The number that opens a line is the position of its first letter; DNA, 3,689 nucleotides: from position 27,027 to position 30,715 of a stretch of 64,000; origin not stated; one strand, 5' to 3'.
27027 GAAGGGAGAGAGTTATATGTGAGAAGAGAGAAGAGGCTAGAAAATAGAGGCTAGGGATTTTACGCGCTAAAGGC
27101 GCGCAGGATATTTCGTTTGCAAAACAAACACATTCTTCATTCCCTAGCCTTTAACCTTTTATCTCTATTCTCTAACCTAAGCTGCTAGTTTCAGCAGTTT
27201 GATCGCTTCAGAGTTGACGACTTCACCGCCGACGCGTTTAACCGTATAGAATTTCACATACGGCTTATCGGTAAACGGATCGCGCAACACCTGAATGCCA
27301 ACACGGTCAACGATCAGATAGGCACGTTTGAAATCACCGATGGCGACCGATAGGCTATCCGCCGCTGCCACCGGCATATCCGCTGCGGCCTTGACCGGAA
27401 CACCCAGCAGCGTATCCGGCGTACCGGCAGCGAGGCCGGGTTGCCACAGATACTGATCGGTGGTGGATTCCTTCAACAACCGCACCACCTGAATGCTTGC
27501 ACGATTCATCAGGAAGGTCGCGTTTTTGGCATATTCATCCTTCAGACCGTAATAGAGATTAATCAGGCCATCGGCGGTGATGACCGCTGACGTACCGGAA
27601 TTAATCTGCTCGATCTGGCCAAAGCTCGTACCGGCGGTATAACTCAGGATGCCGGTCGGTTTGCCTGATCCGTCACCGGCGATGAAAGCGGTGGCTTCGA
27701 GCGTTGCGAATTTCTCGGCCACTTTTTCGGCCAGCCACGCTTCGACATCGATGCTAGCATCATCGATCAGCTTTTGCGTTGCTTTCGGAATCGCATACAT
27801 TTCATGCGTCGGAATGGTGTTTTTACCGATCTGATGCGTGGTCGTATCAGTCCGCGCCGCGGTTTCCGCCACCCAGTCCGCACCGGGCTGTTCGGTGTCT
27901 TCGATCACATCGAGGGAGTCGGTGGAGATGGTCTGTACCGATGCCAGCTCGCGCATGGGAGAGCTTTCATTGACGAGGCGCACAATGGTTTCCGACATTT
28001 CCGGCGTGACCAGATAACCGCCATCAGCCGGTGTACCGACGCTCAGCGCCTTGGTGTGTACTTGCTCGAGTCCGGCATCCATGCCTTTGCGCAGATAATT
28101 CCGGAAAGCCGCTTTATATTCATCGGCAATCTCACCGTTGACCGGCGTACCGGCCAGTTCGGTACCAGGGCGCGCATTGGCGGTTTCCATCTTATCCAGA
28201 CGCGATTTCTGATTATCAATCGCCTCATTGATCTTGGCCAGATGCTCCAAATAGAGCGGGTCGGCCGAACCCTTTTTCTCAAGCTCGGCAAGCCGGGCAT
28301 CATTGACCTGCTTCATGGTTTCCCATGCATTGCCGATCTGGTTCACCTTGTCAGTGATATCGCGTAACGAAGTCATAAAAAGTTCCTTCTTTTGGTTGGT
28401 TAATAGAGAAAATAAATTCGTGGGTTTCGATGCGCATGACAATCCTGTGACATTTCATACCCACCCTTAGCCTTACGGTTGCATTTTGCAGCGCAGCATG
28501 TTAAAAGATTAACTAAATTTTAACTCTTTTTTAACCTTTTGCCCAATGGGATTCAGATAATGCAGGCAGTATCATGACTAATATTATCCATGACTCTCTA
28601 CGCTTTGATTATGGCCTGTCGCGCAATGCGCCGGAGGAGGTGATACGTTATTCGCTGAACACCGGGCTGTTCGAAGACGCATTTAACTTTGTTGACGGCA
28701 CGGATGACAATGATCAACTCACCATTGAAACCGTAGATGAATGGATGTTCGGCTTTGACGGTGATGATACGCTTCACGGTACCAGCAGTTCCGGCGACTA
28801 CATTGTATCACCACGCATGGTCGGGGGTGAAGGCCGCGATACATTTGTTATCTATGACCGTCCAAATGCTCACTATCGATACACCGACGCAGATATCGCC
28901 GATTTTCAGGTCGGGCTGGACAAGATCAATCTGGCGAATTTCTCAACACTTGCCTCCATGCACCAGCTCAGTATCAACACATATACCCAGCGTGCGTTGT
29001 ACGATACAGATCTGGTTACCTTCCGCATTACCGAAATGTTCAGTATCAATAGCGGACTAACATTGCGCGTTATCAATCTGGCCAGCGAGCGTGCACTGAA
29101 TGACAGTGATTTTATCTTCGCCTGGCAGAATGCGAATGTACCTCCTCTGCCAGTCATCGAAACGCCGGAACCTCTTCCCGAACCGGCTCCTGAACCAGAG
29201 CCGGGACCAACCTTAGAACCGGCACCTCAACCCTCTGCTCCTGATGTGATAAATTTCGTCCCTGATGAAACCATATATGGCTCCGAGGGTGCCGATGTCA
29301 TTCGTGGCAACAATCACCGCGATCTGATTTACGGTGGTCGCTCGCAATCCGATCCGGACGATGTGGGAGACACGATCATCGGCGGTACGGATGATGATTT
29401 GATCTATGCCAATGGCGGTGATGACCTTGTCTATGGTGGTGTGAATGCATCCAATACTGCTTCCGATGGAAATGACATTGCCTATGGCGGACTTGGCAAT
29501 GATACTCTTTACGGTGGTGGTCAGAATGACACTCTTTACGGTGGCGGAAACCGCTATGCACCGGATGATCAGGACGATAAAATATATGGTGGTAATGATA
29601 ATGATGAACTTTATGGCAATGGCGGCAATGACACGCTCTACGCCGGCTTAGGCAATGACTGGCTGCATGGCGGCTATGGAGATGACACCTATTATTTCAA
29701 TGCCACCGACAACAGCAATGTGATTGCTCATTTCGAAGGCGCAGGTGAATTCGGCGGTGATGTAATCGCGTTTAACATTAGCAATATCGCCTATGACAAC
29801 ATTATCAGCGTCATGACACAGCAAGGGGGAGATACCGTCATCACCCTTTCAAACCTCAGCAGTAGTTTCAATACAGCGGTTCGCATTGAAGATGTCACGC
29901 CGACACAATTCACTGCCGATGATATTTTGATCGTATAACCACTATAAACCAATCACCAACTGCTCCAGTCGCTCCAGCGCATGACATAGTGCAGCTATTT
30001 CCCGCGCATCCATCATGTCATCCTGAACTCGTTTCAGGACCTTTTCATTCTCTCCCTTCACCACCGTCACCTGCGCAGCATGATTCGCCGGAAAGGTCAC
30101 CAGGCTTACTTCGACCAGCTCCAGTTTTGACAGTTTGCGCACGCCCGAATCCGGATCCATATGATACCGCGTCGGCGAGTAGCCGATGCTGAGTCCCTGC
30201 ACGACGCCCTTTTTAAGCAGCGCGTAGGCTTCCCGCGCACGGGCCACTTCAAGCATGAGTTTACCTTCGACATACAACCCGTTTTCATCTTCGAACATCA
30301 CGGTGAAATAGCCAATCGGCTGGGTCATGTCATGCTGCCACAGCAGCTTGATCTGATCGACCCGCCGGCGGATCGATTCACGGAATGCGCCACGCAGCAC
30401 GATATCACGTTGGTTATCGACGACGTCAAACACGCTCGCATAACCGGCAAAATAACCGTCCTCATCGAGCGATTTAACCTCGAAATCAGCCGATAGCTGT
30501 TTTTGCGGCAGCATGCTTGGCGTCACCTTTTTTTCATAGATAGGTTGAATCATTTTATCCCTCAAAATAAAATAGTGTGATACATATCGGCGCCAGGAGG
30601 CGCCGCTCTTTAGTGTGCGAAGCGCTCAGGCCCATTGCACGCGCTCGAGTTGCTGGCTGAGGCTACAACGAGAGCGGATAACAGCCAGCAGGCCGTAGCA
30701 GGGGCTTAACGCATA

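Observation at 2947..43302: RcGTA-type head-tail genes keep canonical order but are dispersed over about 40 kb by insertions at nearly every gene junction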

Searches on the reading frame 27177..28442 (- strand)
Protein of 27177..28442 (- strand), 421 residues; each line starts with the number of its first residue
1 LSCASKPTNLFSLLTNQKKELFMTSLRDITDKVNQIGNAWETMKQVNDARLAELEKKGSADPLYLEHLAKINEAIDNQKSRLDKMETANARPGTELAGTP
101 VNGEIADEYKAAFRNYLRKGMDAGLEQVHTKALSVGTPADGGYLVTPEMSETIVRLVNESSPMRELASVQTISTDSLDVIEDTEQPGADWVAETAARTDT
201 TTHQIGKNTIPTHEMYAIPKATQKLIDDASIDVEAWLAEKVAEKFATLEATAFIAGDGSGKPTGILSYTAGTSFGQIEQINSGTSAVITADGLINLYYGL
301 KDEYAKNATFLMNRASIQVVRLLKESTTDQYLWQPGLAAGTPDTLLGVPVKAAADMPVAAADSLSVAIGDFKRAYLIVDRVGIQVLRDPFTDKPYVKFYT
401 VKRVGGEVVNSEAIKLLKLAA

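Call 3: search_protein_families(library=pfam, proteins=[window:27177-28442:-], max_evalue=0.01)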
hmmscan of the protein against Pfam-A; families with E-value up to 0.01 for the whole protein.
window:27177-28442:- (421 aa): 2 families
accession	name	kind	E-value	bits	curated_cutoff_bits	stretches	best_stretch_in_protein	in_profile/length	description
PF05065.19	Phage_capsid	-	7.4e-83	278.6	24.2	1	141-418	1-279/280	Phage capsid family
PF20362.3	DUF6657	-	0.0038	17.7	27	0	24-130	31-138/142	Family of unknown function (DUF6657)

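Call 7: find_encoding_contigs(protein=window:27177-28376:-, flank=10000, max_places=6)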
Protein window:27177-28376:- (399 aa): 1 contig read that carries it; 1 place shown.
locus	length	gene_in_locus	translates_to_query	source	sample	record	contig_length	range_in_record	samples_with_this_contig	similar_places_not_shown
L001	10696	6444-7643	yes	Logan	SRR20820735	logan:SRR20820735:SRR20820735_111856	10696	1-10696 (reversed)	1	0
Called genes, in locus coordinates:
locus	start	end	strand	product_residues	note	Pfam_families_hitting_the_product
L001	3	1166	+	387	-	?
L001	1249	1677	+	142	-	-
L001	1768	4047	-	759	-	PF23894:LD_SV2 (faint), PF00805:Pentapeptide (faint), PF13599:Pentapeptide_4 (weak), PF13576:Pentapeptide_3 (weak), PF13599:Pentapeptide_4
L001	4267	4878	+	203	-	PF04586:Peptidase_S78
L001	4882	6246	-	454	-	PF00353:HemolysinCabind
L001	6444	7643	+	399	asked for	PF05065:Phage_capsid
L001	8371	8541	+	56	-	-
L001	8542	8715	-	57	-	-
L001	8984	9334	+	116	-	-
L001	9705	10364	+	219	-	-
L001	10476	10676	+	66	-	-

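Call 9: find_related_loci(query=window:27177-28376:-, collection=genome_contigs, flank=10000)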
Query window:27177-28376:- (399 aa) in genome_contigs; peptide patterns used: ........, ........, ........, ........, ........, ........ (x = any residue, [..] = any of these).
64 stretches matched a pattern; 13 encode a relative of the query (tblastn E <= 1e-3); 13 distinct loci.
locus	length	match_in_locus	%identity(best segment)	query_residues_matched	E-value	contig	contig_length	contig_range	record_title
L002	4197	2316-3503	80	3-398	0e+0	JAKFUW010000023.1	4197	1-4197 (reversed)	MAG: Alphaproteobacteria bacterium isolate D1_Bin_43 D1_0010974, whole genome shotgun sequence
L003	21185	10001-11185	76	3-397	0e+0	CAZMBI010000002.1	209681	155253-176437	MAG TPA_asm: uncultured Azospirillaceae bacterium isolate SRP141376_co5_81 genome assembly, contig: NODE_66_length_20968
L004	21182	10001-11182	78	3-398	0e+0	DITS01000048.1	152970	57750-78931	MAG TPA_asm: Alphaproteobacteria bacterium UBA6178 UBA6178_contig_62531, whole genome shotgun sequence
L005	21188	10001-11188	76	3-399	0e+0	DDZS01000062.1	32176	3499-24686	MAG TPA_asm: Alphaproteobacteria bacterium UBA3002 UBA3002_contig_13480, whole genome shotgun sequence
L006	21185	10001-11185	71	3-398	0e+0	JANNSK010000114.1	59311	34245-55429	MAG: Alphaproteobacteria bacterium isolate SOY_31_metabat_223 SOY_31_k141_808587, whole genome shotgun sequence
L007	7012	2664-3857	69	3-398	0e+0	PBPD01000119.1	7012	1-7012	MAG: Rickettsiales bacterium isolate RS372 TaraRedSea_contig_166080, whole genome shotgun sequence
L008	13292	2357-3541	68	4-398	0e+0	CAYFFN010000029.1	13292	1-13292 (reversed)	MAG TPA_asm: uncultured Azospirillaceae bacterium isolate ERP003628_co2_22 genome assembly, contig: NODE_3411_length_132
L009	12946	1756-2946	68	3-398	0e+0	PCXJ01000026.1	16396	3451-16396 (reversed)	MAG: Alphaproteobacteria bacterium CG11_big_fil_rev_8_21_14_0_20_44_7 CG11_8_21_14_0.20_scaffold_2082_c, whole genome sh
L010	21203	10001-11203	64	1-399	1e-176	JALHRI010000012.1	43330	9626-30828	MAG: Alphaproteobacteria bacterium isolate maxbin.121_sub c_000000004195, whole genome shotgun sequence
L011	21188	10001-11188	68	3-399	0e+0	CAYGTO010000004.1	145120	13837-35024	MAG TPA_asm: uncultured Azospirillaceae bacterium isolate ERP117304_co2_77 genome assembly, contig: NODE_115_length_1451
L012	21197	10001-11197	80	1-399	0e+0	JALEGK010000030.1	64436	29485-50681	MAG: Rickettsiales bacterium isolate CC_bin32 k97_88689, whole genome shotgun sequence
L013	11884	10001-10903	44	86-399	2e-80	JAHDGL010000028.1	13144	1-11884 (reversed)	MAG: Alphaproteobacteria bacterium isolate MAG-45 RZ_13538, whole genome shotgun sequence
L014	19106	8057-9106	40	59-398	2e-68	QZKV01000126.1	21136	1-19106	MAG: Desulfobacteraceae bacterium isolate SURF_4 Ga0104751_1003738, whole genome shotgun sequence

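Call 30: search_protein_families(library=pfam, proteins=[L009:5209-5625:+, L009:5738-6352:+, L003:15577-15993:+, L010:13169-13597:+, L009:3833-4315:+, L010:14771-15994:+, L010:16054-16905:+, L006:5988-7160:+, L010:9305-9754:-, L012:13020-13703:+], max_evalue=0.01)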
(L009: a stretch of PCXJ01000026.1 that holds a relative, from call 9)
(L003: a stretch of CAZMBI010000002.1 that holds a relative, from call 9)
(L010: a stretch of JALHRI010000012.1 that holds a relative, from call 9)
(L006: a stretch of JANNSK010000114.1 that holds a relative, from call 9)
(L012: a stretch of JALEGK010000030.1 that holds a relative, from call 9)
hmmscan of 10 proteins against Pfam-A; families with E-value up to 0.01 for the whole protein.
L009:5209-5625:+ (138 aa): 1 family
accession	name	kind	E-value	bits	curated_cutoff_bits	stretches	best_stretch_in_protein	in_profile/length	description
PF06199.17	Phage_tail_2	-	4.1e-29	101.7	23.8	1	5-132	3-130/132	Phage tail tube protein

L009:5738-6352:+ (204 aa): 1 family
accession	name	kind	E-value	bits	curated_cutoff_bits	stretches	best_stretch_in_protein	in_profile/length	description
PF01551.29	Peptidase_M23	-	3.5e-31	107.7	28.7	1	76-164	2-90/96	Peptidase family M23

L003:15577-15993:+ (138 aa): 2 families
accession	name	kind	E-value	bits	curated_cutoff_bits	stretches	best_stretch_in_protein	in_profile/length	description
PF06199.17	Phage_tail_2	-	1.4e-18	67.7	23.8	1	3-134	1-131/132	Phage tail tube protein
PF00801.26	PKD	-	0.0023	18.3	23.5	1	74-116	13-58/80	PKD domain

L010:13169-13597:+ (142 aa): 1 family
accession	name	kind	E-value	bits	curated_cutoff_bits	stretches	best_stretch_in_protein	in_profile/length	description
PF06199.17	Phage_tail_2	-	7.5e-05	23.2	23.8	1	57-136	51-130/132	Phage tail tube protein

L009:3833-4315:+ (160 aa): 0 families

L010:14771-15994:+ (407 aa): 0 families

L010:16054-16905:+ (283 aa): 0 families

L006:5988-7160:+ (390 aa): 1 family
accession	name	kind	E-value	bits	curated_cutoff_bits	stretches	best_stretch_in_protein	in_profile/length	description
PF01931.24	NTPase_I-T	-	3.9e-22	79.3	25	1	40-165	1-122/162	Protein of unknown function DUF84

L010:9305-9754:- (149 aa): 0 families

L012:13020-13703:+ (227 aa): 0 families

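Call 70: search_protein_families(library=ncbifam, proteins=[window:27177-28376:-], max_evalue=0.001)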
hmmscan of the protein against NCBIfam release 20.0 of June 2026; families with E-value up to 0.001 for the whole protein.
window:27177-28376:- (399 aa): 1 family
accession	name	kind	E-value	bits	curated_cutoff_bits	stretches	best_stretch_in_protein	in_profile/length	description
TIGR01554.3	major_cap_HK97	equivalog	5e-117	391.3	27.5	1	4-396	1-384/385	phage major capsid protein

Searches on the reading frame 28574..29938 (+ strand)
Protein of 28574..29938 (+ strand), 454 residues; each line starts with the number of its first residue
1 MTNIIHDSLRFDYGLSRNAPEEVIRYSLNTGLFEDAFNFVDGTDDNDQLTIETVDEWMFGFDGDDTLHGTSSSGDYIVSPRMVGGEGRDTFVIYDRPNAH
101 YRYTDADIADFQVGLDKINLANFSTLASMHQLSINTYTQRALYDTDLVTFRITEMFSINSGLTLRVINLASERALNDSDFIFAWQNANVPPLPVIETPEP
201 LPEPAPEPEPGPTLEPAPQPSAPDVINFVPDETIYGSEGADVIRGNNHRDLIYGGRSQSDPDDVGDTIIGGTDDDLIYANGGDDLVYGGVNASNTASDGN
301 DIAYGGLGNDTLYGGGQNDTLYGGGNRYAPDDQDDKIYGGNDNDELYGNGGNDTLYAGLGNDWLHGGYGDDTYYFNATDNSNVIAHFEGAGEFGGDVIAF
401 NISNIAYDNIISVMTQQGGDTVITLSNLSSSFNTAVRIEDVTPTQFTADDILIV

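Call 6: search_protein_families(library=pfam, proteins=[window:28574-29938:+], max_evalue=0.01)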
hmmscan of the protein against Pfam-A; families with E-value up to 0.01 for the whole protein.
window:28574-29938:+ (454 aa): 1 family
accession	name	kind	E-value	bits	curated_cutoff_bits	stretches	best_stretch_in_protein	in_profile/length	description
PF00353.25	HemolysinCabind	-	4.2e-28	97.4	23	5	296-325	2-31/36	RTX calcium-binding nonapeptide repeat (4 copies)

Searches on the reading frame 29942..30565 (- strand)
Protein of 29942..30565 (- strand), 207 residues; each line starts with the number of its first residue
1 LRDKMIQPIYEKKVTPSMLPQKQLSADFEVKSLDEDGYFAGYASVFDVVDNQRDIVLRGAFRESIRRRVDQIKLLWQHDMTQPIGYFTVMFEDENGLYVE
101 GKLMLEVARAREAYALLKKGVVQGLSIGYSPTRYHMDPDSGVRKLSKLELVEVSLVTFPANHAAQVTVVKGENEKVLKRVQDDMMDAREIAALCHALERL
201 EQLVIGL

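Call 3: search_protein_families(library=pfam, proteins=[window:29942-30565:-], max_evalue=0.01)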
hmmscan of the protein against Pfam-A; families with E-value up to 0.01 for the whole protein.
window:29942-30565:- (207 aa): 1 family
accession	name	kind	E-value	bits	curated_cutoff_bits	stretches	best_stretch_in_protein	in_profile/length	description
PF04586.22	Peptidase_S78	-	4.4e-34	118.5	21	1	27-177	2-163/165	Caudovirus prohead serine protease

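Call 70: search_protein_families(library=ncbifam, proteins=[window:29942-30565:-], max_evalue=0.001)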
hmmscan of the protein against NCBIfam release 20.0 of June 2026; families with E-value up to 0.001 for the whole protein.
window:29942-30565:- (207 aa): 2 families
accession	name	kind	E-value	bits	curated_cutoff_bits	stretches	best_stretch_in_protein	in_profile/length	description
TIGR01543.1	proheadase_HK97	equivalog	8.3e-37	126.5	59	1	37-171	1-140/142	HK97 family phage prohead protease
NF045541.1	scaf_prot_MCP2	exception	2.3e-09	36.4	525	1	70-169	49-156/634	prohead protease/major capsid protein fusion protein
